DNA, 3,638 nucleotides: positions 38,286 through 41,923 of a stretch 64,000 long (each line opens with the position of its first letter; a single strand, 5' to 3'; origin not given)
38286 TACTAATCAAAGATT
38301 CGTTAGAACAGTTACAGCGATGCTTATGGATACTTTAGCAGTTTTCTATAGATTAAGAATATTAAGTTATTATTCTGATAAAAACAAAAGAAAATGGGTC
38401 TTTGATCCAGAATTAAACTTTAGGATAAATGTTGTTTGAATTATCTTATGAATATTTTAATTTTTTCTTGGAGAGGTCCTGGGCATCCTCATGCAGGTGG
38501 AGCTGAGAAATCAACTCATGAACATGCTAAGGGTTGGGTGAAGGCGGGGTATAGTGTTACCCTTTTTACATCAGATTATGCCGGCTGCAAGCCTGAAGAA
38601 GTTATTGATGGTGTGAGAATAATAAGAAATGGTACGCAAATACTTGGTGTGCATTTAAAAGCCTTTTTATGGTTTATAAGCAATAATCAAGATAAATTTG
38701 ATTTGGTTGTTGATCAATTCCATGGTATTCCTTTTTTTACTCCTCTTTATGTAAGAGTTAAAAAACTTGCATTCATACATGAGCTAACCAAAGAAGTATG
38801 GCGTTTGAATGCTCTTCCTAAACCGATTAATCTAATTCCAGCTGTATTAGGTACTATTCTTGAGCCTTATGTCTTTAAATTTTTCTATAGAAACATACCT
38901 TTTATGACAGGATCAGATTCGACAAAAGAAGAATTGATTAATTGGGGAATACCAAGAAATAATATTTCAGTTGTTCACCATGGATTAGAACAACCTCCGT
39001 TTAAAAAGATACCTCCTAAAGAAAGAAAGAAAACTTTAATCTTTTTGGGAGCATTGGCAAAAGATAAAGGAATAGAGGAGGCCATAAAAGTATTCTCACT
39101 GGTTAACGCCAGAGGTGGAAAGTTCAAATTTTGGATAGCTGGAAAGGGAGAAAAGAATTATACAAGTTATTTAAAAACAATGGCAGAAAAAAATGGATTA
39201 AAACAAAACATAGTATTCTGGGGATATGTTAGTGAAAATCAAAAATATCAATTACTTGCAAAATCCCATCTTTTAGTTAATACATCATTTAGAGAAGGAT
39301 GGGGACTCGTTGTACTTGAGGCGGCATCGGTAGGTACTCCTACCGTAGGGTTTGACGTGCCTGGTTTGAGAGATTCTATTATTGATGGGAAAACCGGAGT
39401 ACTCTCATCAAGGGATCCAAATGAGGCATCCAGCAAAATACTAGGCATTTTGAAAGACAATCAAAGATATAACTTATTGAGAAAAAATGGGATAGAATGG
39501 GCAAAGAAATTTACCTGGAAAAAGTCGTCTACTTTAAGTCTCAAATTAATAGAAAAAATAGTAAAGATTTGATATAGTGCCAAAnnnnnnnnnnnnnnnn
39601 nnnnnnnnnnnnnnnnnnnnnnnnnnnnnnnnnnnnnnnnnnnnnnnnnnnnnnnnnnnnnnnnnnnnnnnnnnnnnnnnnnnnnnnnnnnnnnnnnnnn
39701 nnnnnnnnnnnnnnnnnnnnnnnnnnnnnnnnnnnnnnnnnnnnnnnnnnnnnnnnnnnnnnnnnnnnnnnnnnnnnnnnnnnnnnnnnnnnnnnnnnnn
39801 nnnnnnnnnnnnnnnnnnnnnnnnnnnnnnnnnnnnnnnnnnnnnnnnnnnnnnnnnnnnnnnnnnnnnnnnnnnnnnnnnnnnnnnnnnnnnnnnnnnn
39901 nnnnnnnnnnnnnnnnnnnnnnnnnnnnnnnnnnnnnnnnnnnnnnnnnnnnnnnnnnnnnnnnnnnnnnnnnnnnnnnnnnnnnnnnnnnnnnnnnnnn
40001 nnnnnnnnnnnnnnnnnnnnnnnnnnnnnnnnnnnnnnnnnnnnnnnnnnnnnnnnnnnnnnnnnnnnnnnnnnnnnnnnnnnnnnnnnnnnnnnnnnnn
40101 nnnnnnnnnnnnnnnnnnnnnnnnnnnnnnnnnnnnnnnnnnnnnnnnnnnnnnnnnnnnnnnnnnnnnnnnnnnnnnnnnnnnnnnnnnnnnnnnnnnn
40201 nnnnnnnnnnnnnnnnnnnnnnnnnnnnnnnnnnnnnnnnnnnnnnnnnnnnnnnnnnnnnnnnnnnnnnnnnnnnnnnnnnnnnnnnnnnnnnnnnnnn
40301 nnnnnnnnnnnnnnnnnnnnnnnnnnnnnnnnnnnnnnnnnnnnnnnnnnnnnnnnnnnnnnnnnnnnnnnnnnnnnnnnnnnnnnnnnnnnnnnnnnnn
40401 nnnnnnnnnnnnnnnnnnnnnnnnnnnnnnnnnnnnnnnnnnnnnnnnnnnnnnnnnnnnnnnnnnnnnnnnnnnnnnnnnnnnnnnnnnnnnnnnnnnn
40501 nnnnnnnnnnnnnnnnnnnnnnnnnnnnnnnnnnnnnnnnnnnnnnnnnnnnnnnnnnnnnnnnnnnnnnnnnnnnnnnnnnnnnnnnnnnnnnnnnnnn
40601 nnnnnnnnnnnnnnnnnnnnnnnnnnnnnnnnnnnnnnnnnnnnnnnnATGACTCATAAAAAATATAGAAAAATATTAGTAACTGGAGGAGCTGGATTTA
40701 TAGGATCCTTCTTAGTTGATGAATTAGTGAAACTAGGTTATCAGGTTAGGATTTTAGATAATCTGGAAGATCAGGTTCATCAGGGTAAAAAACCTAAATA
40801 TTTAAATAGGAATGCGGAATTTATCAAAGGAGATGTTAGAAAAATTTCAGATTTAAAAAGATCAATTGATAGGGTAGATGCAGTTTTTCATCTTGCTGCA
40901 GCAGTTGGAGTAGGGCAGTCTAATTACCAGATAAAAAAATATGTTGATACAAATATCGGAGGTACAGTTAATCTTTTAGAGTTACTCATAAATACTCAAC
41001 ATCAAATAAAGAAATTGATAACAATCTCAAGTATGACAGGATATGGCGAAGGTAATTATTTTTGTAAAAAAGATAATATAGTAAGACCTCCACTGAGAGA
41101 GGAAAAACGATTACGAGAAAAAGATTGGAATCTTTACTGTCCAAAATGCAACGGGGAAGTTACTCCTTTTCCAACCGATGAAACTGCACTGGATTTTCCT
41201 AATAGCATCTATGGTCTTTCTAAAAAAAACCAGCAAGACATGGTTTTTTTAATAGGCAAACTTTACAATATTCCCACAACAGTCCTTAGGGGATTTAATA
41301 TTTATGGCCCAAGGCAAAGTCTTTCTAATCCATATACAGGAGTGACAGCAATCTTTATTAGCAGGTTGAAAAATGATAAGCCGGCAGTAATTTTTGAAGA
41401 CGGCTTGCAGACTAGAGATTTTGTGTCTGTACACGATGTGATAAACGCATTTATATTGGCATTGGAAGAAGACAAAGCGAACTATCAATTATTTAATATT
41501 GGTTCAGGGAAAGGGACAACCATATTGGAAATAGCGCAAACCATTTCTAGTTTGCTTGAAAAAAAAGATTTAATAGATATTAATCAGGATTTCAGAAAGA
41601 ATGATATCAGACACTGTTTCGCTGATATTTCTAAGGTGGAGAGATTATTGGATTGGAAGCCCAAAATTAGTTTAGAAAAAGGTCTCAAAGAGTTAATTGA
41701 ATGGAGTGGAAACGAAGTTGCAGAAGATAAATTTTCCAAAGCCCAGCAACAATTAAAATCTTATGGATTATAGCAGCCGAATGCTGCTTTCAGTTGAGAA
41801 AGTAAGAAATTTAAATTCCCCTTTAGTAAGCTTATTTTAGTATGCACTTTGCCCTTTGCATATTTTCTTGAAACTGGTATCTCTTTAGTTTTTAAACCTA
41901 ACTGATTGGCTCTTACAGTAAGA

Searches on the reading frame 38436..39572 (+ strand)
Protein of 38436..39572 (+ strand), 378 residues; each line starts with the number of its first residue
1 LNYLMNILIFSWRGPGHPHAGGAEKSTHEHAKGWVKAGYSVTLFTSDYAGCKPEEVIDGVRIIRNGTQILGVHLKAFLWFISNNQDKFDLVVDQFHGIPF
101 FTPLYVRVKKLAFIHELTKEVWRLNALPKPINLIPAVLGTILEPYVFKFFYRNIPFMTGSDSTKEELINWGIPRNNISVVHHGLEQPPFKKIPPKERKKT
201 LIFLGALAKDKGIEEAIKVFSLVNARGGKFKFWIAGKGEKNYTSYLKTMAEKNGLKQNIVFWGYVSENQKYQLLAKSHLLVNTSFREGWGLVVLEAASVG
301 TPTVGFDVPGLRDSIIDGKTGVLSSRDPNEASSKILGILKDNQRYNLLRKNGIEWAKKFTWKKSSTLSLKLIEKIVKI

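Call 15: search_protein_families(library=pfam, proteins=[window:38436-39572:+], max_evalue=0.0001)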
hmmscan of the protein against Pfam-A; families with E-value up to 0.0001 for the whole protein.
window:38436-39572:+ (378 aa): 5 families
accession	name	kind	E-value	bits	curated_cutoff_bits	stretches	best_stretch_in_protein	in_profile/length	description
PF00534.26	Glycos_transf_1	-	7e-35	120.5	26.4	1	189-355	6-172/172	Glycosyl transferases group 1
PF13692.12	Glyco_trans_1_4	-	9.5e-29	100.9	27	1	199-341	2-142/142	Glycosyl transferases group 1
PF20706.3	GT4-conflict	-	3.1e-11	43.3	26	1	182-311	179-316/385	Family 4 Glycosyltransferase in conflict systems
PF13439.12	Glyco_transf_4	-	6.1e-11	43.1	28.5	1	21-184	2-166/170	Glycosyltransferase Family 4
PF13579.12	Glyco_trans_4_4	-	2.9e-06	28.2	29.7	1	21-182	1-157/158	Glycosyl transferase 4-like domain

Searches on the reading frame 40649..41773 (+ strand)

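Call 15: search_protein_families(library=pfam, proteins=[window:40649-41773:+], max_evalue=0.0001)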
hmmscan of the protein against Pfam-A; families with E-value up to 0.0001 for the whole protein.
window:40649-41773:+ (374 aa): 8 families
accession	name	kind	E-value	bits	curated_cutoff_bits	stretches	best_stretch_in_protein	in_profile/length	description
PF01370.27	Epimerase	-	5.3e-49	167.2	20.9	2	9-137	1-124/240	NAD dependent epimerase/dehydratase family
PF16363.11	GDP_Man_Dehyd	-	3.7e-48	165.1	27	2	10-134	1-135/332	GDP-mannose 4,6 dehydratase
PF01073.25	3Beta_HSD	-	1.4e-23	83.7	22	1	10-134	1-122/280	3-beta hydroxysteroid dehydrogenase/isomerase family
PF02719.21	Polysacc_synt_2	-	3.3e-16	59.7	20.2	1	9-128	1-128/293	Polysaccharide biosynthesis protein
PF07993.18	NAD_binding_4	-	7e-15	55.3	20.1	1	11-234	1-217/258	Male sterility protein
PF00106.31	adh_short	-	3.1e-10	40.3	26.6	1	8-131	2-139/195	short chain dehydrogenase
PF13460.12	NAD_binding_10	-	1.1e-08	35.6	27.2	1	13-134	1-104/184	NAD(P)H-binding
PF05368.20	NmrA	-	4.2e-08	33.6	27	1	7-84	3-78/298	NmrA-like family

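Call 71: search_protein_families(library=ncbifam, proteins=[window:40649-41773:+], max_evalue=1e-10)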
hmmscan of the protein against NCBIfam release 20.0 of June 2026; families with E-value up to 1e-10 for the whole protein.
window:40649-41773:+ (374 aa): 21 families
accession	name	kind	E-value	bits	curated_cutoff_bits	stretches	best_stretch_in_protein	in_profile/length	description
TIGR04180.1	EDH_00030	hypoth_equivalog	1.7e-44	152.1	475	2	9-138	1-131/297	NAD-dependent 4,6-dehydratase LegB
TIGR01181.1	dTDP_gluc_dehyt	equivalog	2.2e-43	148.6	365.1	2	177-353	140-311/321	dTDP-glucose 4,6-dehydratase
TIGR01179.1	galE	equivalog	5e-42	143.9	262.3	2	8-137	1-130/332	UDP-glucose 4-epimerase GalE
TIGR02197.1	heptose_epim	equivalog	1.4e-35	122.9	274.6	2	177-352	127-312/316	ADP-glyceromanno-heptose 6-epimerase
NF011728.1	PRK15181.1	equivalog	1.8e-31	109.4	760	1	172-353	149-337/348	Vi polysaccharide biosynthesis UDP-N-acetylglucosaminuronic acid C-4 epimerase TviC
NF007956.0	PRK10675.1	subfamily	3.1e-27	95.6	394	1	8-135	2-131/338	UDP-glucose 4-epimerase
NF007490.0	PRK10084.1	subfamily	2e-24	86.3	649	1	8-353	2-334/361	dTDP-glucose 4,6-dehydratase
NF007582.0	PRK10217.1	equivalog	4e-22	78.8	698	1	178-354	150-332/355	dTDP-glucose 4,6-dehydratase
NF008360.0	PRK11150.1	equivalog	1.7e-17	63.6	452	0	178-352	130-305/310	ADP-glyceromanno-heptose 6-epimerase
TIGR02622.1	CDP_4_6_dhtase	equivalog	5.4e-17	61.9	278.45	1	6-132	4-133/352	CDP-glucose 4,6-dehydratase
NF005998.1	PRK08125.1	equivalog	5.2e-16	58.2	777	0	186-352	461-648/649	bifunctional UDP-4-amino-4-deoxy-L-arabinose formyltransferase/UDP-glucuronic acid oxidase ArnA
TIGR03466.1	HpnA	hypoth_equivalog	4.4e-15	55.4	367.65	1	8-130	2-115/327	hopanoid-associated sugar epimerase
NF047922.1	GDPFucSynFcl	equivalog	4.9e-14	52.5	500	1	185-352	131-300/308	GDP-L-fucose synthase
NF042423.1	oxyalk_red_Shew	equivalog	1.1e-13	50.9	580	1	4-128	6-118/331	2-alkyl-3-oxoalkanoate reductase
NF042422.1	oxyalk_red_OleD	equivalog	1.6e-13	50.7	580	1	8-128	2-110/329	2-alkyl-3-oxoalkanoate reductase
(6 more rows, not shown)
